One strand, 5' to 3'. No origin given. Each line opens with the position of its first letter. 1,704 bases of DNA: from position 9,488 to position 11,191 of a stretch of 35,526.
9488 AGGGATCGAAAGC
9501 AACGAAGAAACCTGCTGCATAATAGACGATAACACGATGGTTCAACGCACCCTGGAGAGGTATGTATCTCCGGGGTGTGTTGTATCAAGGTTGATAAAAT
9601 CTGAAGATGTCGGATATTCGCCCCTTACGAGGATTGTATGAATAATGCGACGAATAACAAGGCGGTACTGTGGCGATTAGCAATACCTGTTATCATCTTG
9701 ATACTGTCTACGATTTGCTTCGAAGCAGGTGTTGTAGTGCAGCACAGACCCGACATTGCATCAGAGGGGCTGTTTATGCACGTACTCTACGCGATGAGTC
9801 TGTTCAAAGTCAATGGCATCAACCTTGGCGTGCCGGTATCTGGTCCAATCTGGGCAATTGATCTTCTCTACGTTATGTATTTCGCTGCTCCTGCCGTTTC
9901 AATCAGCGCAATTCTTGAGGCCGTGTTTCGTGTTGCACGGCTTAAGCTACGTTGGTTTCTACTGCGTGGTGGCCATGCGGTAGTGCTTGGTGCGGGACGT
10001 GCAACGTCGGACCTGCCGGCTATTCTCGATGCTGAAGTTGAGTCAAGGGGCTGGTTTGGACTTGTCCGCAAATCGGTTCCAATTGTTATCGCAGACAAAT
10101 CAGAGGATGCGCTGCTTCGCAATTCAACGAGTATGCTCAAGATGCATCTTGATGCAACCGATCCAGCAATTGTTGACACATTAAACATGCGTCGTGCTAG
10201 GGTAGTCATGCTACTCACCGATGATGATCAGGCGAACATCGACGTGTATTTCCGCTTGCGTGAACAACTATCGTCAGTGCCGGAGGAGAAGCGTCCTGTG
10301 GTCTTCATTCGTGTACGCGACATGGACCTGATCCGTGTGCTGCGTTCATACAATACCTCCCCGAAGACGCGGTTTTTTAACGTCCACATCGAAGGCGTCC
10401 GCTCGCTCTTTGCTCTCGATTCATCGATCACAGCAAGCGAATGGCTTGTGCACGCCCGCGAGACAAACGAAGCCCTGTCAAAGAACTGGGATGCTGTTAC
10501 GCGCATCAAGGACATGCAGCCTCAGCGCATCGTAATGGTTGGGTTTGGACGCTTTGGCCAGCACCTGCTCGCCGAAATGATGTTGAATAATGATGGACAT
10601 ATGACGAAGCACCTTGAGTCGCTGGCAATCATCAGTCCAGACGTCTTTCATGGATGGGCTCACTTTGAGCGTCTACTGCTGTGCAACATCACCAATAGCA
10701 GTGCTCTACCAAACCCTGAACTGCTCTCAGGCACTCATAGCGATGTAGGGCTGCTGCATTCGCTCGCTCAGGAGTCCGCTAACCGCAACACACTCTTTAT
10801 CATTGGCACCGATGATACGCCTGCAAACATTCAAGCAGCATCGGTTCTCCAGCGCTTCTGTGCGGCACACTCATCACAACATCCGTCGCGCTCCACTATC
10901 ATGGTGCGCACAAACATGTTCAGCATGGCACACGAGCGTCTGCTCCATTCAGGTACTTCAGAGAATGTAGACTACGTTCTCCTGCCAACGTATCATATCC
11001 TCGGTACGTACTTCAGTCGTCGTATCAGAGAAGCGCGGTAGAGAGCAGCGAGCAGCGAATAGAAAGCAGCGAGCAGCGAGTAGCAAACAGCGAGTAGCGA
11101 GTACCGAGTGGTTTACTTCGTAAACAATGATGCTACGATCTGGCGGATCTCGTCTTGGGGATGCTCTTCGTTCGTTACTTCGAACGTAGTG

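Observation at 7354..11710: ~155-bp direct repeats bracket a 4.2-kb flotillin / MthK-like channel / toxin-antitoxin segment; the repeat carries a hypervariable palindromic cassette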

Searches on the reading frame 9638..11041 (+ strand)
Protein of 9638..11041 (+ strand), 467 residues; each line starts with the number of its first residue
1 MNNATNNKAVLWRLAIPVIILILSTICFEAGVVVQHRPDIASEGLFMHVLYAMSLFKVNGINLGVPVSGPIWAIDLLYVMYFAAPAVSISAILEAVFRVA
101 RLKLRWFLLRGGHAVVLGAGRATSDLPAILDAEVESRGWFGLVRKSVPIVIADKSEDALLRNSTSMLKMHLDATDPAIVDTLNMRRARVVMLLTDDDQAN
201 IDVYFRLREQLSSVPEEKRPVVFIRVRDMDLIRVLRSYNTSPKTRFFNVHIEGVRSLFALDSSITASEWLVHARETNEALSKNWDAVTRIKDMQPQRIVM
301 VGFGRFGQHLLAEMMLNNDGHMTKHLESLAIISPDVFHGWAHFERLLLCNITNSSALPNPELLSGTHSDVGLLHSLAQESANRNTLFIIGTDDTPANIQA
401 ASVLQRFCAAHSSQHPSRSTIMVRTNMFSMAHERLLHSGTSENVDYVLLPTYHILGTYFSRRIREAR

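Call 10: search_protein_families(library=ncbifam, proteins=[window:9638-11041:+], max_evalue=0.01)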
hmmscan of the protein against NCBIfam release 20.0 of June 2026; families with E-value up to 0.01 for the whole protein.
window:9638-11041:+ (467 aa): 1 family
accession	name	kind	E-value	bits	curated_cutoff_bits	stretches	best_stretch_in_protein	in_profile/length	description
NF002924.0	PRK03562.1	equivalog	0.002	16.7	752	0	271-321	378-427/623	glutathione-regulated potassium-efflux system protein KefC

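Call 11: search_protein_families(library=pfam, proteins=[window:9638-11041:+], max_evalue=0.05)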
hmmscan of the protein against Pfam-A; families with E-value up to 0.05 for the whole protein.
window:9638-11041:+ (467 aa): 2 families
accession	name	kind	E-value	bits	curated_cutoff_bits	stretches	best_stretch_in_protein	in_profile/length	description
PF02254.24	TrkA_N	-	2e-09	38.2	23.8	1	146-236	20-106/116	TrkA-N domain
PF01757.29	Acyl_transf_3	-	0.045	13.2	31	0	10-107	75-153/326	Acyltransferase domain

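Call 15: find_encoding_contigs(protein=window:9638-11041:+, flank=10000, max_places=10)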
Protein window:9638-11041:+ (467 aa): 1 contig read that carries it; 1 place shown.
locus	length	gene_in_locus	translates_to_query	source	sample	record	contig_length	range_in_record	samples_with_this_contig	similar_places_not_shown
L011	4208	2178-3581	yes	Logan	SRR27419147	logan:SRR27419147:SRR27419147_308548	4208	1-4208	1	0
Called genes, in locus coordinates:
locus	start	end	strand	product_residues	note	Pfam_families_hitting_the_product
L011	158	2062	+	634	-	PF01145:Band_7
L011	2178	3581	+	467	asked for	PF02254:TrkA_N (weak)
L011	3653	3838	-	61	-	-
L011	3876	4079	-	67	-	-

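Call 60: search_protein_families(library=padloc, proteins=[window:9638-11041:+], max_evalue=0.01)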
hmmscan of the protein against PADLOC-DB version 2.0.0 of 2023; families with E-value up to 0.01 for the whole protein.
window:9638-11041:+ (467 aa): 0 families

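Call 62: search_solved_structures(query=window:9638-11041:+, max_evalue=0.01)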
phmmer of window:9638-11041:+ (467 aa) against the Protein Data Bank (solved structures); distinct sequences matched with E-value up to 0.01: 0.
